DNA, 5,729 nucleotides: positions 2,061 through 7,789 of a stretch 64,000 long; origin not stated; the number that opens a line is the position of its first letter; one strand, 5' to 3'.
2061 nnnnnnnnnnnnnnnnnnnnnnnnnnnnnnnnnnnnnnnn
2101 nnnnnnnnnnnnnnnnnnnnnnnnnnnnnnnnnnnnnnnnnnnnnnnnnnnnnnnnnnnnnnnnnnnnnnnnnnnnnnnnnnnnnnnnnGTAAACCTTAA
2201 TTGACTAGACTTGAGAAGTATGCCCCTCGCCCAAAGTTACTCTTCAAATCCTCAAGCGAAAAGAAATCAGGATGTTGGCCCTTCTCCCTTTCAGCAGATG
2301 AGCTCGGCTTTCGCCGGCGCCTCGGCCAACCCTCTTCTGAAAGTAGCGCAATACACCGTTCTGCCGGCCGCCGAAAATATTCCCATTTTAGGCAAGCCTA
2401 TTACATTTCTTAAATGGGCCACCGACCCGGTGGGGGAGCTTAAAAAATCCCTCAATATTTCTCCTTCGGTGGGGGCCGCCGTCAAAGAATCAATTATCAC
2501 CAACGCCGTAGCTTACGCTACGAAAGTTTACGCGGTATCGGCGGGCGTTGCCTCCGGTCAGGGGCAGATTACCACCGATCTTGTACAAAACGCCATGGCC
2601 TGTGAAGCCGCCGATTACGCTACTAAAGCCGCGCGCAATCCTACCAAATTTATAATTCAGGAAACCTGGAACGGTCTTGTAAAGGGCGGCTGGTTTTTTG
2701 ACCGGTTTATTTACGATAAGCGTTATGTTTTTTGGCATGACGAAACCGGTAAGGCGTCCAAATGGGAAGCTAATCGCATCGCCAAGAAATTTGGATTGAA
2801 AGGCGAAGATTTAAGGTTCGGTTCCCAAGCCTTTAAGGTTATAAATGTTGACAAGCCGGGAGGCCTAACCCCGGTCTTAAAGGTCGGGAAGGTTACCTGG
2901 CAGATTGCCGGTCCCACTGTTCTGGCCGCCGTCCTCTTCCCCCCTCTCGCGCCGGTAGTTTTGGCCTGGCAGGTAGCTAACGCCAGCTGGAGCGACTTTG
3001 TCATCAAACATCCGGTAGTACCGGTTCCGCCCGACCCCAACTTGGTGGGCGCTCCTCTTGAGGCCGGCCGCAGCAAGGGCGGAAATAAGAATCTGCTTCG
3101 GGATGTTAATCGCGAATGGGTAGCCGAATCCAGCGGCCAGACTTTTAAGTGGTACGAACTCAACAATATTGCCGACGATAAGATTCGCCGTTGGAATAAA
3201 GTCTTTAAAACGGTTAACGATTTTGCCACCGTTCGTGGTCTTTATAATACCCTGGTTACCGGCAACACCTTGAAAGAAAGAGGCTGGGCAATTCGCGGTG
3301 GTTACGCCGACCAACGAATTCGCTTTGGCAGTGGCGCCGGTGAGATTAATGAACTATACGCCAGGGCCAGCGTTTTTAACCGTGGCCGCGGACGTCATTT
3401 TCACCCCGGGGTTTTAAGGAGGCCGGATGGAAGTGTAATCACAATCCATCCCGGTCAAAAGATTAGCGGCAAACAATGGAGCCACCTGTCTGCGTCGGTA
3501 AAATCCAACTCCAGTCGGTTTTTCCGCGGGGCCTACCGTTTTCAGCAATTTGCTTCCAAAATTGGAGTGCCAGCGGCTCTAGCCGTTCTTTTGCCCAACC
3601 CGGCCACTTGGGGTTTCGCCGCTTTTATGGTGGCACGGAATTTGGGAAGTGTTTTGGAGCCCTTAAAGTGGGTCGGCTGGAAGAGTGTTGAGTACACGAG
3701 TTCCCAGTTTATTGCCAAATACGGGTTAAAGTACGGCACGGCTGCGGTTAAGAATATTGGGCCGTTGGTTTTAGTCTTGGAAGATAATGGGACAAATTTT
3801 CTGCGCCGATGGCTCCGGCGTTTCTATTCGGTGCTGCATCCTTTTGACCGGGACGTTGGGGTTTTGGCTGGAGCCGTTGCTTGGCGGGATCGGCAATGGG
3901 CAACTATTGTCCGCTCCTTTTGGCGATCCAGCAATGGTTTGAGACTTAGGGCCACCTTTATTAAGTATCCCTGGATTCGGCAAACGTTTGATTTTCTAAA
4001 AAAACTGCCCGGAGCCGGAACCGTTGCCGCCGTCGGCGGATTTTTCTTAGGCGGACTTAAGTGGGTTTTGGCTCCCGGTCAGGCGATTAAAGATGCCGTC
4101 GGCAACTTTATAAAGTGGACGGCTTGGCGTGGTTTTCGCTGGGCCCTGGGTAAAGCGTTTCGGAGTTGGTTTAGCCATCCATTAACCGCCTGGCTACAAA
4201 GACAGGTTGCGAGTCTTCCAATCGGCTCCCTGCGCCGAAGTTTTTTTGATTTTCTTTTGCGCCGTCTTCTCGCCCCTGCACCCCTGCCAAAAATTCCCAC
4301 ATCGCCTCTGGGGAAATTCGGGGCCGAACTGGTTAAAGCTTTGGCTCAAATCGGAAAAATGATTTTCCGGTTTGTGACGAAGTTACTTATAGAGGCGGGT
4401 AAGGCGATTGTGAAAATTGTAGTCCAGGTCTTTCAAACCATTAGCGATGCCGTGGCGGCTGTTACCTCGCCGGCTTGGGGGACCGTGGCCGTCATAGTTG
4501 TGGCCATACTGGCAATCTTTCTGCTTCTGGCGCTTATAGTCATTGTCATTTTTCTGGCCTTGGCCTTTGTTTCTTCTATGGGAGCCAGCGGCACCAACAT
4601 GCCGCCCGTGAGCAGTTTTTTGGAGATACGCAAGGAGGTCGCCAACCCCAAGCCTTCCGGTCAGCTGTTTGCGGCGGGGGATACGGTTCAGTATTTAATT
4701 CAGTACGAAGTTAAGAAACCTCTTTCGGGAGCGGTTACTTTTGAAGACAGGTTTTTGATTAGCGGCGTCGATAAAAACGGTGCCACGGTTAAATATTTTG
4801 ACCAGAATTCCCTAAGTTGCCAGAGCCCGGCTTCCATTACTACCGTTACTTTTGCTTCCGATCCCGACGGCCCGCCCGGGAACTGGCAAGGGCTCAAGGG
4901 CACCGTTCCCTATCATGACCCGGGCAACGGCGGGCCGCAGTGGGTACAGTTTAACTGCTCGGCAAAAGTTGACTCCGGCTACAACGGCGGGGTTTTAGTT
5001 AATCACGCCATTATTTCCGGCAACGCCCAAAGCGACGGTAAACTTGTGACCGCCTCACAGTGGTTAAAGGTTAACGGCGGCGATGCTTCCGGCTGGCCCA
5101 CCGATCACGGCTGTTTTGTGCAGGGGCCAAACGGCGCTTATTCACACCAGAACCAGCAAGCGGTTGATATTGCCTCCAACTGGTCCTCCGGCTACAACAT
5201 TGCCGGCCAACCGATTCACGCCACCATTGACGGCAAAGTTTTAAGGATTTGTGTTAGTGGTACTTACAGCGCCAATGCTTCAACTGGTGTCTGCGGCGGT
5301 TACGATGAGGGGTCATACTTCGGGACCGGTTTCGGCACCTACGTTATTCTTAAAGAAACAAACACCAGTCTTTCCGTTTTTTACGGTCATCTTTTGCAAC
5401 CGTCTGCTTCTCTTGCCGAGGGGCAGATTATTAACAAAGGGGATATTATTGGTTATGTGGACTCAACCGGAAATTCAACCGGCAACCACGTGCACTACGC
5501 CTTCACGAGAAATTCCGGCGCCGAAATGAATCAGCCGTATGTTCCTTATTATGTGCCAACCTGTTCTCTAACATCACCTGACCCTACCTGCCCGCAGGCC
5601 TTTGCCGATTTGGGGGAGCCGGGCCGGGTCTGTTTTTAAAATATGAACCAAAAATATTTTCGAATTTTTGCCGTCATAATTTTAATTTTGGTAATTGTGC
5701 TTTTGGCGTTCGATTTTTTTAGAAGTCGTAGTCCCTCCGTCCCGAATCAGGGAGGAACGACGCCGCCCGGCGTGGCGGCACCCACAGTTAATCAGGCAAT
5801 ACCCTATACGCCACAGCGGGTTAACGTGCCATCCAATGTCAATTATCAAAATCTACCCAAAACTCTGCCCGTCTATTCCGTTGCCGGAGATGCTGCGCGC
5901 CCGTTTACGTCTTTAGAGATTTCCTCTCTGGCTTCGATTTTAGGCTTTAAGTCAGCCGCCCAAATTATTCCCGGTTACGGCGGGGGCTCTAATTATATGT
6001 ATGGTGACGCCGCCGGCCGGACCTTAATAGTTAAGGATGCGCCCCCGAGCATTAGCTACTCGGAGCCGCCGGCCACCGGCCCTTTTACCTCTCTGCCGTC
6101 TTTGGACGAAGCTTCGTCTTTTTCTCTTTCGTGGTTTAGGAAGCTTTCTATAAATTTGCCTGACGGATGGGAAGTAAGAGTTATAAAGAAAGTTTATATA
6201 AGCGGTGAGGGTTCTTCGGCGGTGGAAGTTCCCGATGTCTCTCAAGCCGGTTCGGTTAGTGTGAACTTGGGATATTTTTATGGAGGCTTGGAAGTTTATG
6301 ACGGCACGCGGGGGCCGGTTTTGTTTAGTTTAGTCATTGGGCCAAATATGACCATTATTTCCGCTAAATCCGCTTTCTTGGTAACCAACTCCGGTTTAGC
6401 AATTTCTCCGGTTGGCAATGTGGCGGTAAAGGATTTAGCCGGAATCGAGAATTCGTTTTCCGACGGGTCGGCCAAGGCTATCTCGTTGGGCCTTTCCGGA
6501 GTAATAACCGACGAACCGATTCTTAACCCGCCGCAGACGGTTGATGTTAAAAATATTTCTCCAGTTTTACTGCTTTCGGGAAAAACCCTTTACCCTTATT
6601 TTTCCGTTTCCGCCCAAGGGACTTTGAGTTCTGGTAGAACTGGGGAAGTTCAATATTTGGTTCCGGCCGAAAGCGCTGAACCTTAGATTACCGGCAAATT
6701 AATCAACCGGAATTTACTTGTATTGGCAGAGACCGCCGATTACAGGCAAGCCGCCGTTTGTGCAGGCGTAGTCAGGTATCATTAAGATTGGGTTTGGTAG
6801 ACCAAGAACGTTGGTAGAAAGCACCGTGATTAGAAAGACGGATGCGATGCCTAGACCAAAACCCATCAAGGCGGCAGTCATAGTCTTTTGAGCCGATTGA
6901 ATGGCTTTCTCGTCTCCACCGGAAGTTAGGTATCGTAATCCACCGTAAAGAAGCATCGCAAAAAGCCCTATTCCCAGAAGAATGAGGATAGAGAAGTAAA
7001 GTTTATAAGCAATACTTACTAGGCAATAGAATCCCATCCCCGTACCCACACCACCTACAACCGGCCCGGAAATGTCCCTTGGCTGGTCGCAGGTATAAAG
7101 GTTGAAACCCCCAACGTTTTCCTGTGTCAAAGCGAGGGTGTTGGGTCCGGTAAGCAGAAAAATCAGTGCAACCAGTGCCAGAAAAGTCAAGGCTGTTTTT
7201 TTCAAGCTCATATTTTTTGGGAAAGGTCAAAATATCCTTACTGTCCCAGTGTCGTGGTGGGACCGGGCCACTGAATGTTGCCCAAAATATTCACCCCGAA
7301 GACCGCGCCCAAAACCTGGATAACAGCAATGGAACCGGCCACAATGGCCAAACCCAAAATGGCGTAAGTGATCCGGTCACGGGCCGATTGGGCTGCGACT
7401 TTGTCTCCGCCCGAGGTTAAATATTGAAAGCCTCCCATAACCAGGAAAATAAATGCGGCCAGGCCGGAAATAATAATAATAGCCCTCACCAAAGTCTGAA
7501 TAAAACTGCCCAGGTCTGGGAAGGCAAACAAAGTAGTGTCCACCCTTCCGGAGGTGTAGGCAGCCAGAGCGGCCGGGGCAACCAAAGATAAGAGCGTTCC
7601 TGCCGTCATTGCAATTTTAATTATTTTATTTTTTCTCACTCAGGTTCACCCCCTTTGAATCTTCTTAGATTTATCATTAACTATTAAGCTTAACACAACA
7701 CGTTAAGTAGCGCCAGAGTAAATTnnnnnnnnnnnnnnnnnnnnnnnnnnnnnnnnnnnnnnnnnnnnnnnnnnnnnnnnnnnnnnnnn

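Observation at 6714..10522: Eight tandem paralogous TrbC/VirB2-type pilin genes on one strand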

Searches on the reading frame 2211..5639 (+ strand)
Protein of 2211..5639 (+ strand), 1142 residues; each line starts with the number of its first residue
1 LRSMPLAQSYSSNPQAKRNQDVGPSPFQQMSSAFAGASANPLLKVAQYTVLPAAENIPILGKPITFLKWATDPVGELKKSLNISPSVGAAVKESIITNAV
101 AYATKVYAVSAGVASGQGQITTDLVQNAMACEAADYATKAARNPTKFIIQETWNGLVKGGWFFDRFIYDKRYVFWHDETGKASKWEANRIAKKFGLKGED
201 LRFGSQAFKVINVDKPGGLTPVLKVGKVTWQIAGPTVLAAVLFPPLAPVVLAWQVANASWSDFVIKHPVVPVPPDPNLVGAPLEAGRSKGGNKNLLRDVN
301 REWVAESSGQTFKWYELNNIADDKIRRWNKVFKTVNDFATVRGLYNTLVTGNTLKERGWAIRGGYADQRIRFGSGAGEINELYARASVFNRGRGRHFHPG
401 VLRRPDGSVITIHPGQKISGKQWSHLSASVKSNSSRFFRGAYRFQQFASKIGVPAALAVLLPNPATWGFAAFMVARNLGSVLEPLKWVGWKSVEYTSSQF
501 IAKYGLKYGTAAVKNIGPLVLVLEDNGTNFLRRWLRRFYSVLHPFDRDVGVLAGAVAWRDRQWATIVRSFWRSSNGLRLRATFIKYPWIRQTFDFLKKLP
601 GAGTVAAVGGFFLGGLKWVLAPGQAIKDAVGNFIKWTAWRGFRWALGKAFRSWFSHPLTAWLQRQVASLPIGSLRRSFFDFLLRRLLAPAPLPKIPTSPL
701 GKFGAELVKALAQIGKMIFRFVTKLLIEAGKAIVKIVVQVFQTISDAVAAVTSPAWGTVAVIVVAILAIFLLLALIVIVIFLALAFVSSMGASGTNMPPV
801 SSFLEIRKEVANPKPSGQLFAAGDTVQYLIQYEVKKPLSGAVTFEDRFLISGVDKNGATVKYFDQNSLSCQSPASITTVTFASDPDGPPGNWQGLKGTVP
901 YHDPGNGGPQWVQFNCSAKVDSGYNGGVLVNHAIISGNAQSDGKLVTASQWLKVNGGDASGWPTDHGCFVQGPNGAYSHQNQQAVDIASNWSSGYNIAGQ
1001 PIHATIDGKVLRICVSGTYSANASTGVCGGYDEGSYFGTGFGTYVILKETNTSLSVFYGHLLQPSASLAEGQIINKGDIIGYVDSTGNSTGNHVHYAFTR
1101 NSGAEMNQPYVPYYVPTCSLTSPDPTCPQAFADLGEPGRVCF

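Call 7: search_protein_families(library=pfam, proteins=[window:2211-5639:+], max_evalue=0.01)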
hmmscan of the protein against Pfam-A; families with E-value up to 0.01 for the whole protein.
window:2211-5639:+ (1142 aa): 1 family
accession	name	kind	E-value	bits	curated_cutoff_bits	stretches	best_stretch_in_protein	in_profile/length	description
PF01551.29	Peptidase_M23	-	4e-12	46.6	28.7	1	998-1102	12-91/96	Peptidase family M23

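Call 66: search_protein_families(library=ncbifam, proteins=[window:2220-5639:+], max_evalue=0.1)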
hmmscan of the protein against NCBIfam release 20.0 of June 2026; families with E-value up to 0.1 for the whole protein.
window:2220-5639:+ (1139 aa): 5 families
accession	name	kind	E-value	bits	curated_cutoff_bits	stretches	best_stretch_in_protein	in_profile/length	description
NF053824.1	PdgNdpepShyC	equivalog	3e-07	29.7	700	1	1038-1098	326-383/429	peptidoglycan DD-endopeptidase ShyC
NF052336.1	PdgHdaseHSB100310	equivalog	3.2e-05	23.5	500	1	1029-1100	79-146/316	peptidoglycan hydrolase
NF008652.0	PRK11649.1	equivalog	0.00065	18.5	341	1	1039-1099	344-401/439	murein DD-endopeptidase MepM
NF053825.1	PdgNdpepShyA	equivalog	0.003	16.3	700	1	1039-1096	327-381/425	peptidoglycan DD-endopeptidase ShyA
NF052530.1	Heli_ShapePgp3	exception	0.0092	15.1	300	1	1052-1096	211-252/270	peptidoglycan metallopeptidase Pgp3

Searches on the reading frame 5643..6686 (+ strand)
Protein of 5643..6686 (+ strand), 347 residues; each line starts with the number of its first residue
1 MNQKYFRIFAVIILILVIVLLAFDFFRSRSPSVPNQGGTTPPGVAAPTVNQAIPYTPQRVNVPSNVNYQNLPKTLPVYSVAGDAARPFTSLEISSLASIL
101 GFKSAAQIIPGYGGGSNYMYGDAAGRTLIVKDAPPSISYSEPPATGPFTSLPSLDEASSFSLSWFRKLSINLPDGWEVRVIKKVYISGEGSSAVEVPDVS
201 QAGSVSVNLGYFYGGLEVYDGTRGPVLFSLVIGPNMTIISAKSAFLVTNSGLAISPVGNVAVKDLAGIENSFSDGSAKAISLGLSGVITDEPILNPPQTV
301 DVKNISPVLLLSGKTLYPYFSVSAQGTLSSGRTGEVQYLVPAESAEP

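Call 7: search_protein_families(library=pfam, proteins=[window:5643-6686:+], max_evalue=0.01)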
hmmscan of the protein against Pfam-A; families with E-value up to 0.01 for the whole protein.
window:5643-6686:+ (347 aa): 0 families

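Call 13: find_encoding_contigs(protein=window:5643-6686:+, flank=10000, max_places=6)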
Protein window:5643-6686:+ (347 aa): 2 contigs read that carry it; 2 places shown.
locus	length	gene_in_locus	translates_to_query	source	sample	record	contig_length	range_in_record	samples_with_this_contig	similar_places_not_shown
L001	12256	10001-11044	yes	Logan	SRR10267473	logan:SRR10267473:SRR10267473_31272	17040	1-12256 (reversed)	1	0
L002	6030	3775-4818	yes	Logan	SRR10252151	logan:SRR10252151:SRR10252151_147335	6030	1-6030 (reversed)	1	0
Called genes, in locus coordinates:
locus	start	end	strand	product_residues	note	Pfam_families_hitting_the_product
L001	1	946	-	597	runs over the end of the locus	PF12666:PrgI, PF13620:CarboxypepD_reg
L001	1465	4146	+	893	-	-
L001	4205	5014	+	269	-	-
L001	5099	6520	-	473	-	-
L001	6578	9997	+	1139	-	PF01551:Peptidase_M23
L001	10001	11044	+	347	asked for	-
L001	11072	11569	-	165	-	PF18895:T4SS_pilin (weak)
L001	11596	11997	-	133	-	PF18895:T4SS_pilin (weak)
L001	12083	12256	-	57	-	?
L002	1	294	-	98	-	?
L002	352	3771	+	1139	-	PF01551:Peptidase_M23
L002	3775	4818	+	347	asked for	-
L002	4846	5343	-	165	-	PF18895:T4SS_pilin (weak)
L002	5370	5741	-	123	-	PF18895:T4SS_pilin (weak)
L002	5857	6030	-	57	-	?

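Call 22: find_related_loci(query=L001:1465-4146:+, collection=genome_contigs, flank=10000)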
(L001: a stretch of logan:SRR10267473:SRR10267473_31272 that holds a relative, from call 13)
Query L001:1465-4146:+ (893 aa) in genome_contigs; peptide patterns used: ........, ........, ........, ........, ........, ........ (x = any residue, [..] = any of these).
7 stretches matched a pattern, but none encodes a relative of the query by tblastn (E <= 1e-3).

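Call 66: search_protein_families(library=ncbifam, proteins=[window:5643-6686:+], max_evalue=0.1)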
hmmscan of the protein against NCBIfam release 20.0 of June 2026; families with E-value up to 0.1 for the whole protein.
window:5643-6686:+ (347 aa): 0 families

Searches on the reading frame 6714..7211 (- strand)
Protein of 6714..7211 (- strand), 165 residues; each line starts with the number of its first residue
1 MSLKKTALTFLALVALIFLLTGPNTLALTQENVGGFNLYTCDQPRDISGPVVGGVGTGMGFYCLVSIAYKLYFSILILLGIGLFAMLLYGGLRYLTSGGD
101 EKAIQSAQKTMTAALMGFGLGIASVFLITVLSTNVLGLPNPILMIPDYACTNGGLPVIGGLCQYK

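Call 3: search_protein_families(library=pfam, proteins=[window:6714-7211:-], max_evalue=1)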
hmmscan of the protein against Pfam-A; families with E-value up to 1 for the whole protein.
window:6714-7211:- (165 aa): 1 family
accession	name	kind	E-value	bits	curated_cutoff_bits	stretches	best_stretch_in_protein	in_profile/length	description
PF18895.5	T4SS_pilin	-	3e-05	24.4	26.6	1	65-131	6-71/71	Type IV secretion system pilin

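Call 4: search_protein_families(library=ncbifam, proteins=[window:6714-7211:-], max_evalue=1)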
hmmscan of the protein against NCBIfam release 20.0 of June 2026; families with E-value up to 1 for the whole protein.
window:6714-7211:- (165 aa): 1 family
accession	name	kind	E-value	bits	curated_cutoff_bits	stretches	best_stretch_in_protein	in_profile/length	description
NF045849.1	ICE_MMCAP2_0565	equivalog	0.099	12.3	40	1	67-132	12-77/80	Mbov_0395 family pilin-like conjugal transfer protein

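Call 35: search_solved_structures(query=A1, max_evalue=10, show_alignments=2)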
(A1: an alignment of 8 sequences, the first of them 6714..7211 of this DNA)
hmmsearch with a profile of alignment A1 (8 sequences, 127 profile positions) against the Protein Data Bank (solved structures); distinct sequences matched with E-value up to 10: 0.

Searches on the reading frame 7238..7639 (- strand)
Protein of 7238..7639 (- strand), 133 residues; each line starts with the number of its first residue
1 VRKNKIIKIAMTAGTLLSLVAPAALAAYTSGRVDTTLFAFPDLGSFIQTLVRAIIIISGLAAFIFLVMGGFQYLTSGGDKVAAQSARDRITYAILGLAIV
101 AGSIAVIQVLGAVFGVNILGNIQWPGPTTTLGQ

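Call 3: search_protein_families(library=pfam, proteins=[window:7238-7639:-], max_evalue=1)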
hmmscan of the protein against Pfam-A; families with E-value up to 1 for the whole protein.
window:7238-7639:- (133 aa): 3 families
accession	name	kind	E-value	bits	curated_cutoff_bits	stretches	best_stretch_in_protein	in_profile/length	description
PF18895.5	T4SS_pilin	-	9.6e-07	29.2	26.6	1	46-103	8-63/71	Type IV secretion system pilin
PF02322.20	Cyt_bd_oxida_II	-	0.0067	16.3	35.6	1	10-110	117-211/302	Cytochrome bd terminal oxidase subunit II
PF09933.14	DUF2165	-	0.69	10.4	24.9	1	47-115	59-127/157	Predicted small integral membrane protein (DUF2165)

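Call 4: search_protein_families(library=ncbifam, proteins=[window:7238-7639:-], max_evalue=1)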
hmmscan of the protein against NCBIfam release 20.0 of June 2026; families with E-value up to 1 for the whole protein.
window:7238-7639:- (133 aa): 2 families
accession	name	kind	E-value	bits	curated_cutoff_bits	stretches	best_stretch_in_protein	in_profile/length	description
NF045849.1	ICE_MMCAP2_0565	equivalog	0.00044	19.9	40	1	43-110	9-76/80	Mbov_0395 family pilin-like conjugal transfer protein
NF004243.1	PRK05682.2-2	equivalog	0.14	11.1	801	1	17-85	44-113/420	flagellar hook protein FlgE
